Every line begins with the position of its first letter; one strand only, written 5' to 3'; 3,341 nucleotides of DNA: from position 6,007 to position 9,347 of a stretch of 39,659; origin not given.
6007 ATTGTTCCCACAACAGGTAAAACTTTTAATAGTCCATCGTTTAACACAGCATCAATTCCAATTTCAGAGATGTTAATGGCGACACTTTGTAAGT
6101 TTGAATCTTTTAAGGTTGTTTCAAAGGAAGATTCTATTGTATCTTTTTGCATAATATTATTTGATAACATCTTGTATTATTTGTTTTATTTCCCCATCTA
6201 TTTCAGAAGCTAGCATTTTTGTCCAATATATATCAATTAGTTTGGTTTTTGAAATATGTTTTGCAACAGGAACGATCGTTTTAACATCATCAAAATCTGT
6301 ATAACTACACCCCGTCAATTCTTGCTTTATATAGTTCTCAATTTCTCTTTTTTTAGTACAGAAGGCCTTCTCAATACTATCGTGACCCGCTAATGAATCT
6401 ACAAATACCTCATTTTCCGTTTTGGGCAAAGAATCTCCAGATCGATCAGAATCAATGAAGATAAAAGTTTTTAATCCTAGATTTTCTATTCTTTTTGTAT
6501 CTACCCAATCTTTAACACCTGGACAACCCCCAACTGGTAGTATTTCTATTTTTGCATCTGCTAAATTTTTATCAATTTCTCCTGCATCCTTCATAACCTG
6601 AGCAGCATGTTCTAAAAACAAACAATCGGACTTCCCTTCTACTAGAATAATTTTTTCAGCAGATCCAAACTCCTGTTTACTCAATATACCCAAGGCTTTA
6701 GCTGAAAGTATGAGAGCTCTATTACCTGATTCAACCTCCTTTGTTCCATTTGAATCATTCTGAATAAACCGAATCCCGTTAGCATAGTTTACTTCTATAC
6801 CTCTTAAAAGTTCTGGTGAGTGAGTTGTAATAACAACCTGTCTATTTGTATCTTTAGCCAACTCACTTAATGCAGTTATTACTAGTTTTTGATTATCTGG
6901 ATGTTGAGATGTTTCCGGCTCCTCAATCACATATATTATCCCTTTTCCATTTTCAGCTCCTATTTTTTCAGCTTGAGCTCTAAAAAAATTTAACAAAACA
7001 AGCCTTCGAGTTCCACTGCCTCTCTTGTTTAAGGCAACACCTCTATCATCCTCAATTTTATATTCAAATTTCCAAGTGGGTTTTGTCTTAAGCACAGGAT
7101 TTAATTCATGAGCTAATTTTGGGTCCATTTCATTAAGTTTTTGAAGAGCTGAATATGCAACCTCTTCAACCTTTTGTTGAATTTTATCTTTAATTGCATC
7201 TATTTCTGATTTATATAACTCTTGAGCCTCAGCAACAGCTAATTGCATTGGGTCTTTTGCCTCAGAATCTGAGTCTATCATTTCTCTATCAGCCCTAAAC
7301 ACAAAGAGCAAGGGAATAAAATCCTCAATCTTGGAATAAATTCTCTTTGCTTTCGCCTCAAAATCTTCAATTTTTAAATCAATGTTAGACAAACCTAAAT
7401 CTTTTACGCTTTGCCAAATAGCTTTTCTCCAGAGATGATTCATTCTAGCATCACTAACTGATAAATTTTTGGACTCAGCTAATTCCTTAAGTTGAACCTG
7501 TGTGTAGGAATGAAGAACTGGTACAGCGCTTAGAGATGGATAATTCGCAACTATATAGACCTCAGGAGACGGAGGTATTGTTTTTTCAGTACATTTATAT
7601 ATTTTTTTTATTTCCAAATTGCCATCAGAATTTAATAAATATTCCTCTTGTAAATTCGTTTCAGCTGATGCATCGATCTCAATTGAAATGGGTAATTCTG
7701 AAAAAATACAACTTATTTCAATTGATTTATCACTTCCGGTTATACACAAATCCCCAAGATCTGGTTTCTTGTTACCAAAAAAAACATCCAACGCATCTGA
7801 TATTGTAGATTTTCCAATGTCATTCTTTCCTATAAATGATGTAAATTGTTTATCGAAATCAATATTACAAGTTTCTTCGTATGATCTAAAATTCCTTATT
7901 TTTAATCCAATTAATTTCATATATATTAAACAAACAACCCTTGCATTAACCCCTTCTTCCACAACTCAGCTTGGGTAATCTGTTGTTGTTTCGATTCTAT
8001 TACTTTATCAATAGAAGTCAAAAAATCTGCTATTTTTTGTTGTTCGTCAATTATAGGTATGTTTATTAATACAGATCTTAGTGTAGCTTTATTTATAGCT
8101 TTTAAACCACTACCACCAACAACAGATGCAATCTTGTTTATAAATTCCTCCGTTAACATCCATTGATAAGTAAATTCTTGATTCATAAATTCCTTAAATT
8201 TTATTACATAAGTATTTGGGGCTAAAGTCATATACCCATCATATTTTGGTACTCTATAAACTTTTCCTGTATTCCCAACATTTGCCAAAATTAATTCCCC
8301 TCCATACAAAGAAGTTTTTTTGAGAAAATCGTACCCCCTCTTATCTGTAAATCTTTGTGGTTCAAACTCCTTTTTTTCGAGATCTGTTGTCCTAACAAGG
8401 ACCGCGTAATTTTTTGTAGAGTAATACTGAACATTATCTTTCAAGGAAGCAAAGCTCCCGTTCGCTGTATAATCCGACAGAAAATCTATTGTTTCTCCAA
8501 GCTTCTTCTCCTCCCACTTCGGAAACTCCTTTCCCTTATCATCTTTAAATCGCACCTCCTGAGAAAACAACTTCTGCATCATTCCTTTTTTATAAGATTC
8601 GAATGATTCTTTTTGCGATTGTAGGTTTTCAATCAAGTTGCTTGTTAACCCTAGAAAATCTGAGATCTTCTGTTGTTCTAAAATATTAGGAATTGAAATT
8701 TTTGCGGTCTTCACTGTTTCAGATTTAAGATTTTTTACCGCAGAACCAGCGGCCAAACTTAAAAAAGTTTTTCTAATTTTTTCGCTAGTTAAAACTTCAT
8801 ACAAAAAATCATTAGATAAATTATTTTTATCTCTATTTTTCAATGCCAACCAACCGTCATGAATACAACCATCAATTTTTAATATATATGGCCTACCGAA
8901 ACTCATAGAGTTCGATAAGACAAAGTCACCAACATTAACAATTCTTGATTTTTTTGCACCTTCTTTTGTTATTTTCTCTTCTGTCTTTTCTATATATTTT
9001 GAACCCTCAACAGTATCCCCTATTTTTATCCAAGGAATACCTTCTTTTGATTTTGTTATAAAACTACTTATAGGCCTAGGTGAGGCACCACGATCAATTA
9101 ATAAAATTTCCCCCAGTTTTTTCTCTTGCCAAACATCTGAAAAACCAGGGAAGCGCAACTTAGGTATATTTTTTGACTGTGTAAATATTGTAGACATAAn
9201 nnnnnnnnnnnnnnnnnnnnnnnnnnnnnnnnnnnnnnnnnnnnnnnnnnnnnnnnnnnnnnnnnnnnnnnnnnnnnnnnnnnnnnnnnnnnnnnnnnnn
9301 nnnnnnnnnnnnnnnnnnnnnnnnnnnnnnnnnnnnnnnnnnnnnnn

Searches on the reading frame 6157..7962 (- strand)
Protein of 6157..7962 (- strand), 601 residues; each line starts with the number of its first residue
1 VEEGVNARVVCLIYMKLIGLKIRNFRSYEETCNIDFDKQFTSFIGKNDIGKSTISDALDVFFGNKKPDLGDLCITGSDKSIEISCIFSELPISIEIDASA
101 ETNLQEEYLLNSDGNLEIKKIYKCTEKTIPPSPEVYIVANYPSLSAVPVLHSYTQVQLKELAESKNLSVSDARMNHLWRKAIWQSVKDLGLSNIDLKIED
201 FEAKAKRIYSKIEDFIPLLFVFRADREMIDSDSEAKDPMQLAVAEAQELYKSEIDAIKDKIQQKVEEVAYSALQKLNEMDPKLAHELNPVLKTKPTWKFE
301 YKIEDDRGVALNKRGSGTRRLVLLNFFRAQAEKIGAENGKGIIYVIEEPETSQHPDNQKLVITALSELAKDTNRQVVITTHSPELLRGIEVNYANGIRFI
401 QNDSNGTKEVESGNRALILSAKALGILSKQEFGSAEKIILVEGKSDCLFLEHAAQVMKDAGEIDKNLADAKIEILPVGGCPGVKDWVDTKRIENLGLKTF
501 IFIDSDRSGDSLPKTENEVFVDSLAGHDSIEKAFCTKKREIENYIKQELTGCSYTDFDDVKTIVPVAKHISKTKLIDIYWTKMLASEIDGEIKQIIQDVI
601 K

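Call 6: search_protein_families(library=pfam, proteins=[window:6157-7962:-])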
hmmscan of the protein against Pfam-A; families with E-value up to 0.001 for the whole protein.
window:6157-7962:- (601 aa): 7 families
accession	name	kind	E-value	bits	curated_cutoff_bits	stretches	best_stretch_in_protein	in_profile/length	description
PF13175.12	AAA_15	-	1e-64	220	32.1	1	15-385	1-373/374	AAA ATPase domain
PF13304.12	AAA_21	-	4.9e-18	66.7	27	1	40-386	1-303/304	AAA domain, putative AbiEii toxin, Type IV TA system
PF13476.12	AAA_23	-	2.1e-11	45.3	27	1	20-267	2-199/201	AAA domain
PF02463.25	SMC_N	-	1.4e-09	38.1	40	1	19-65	4-51/220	RecF/RecN/SMC N terminal domain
PF20469.4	OLD-like_TOPRIM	-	1.2e-07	32.6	23.2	1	435-506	3-67/67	Overcoming lysogenization defect protein-like, TOPRIM domain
PF11398.14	DUF2813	-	7.6e-06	26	21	0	310-392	250-331/372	Protein of unknown function (DUF2813)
PF13555.12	AAA_29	-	0.00097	19.3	27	0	20-61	4-45/61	P-loop containing region of AAA domain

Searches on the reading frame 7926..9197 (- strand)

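Call 8: search_protein_families(library=pfam, proteins=[window:7926-9197:-], max_evalue=0.01)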
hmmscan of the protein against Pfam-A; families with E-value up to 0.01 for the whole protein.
window:7926-9197:- (423 aa): 1 family
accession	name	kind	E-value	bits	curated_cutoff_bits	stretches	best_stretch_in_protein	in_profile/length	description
PF01420.25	Methylase_S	-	4.4e-30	105.5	22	2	23-193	4-160/168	Type I restriction modification DNA specificity domain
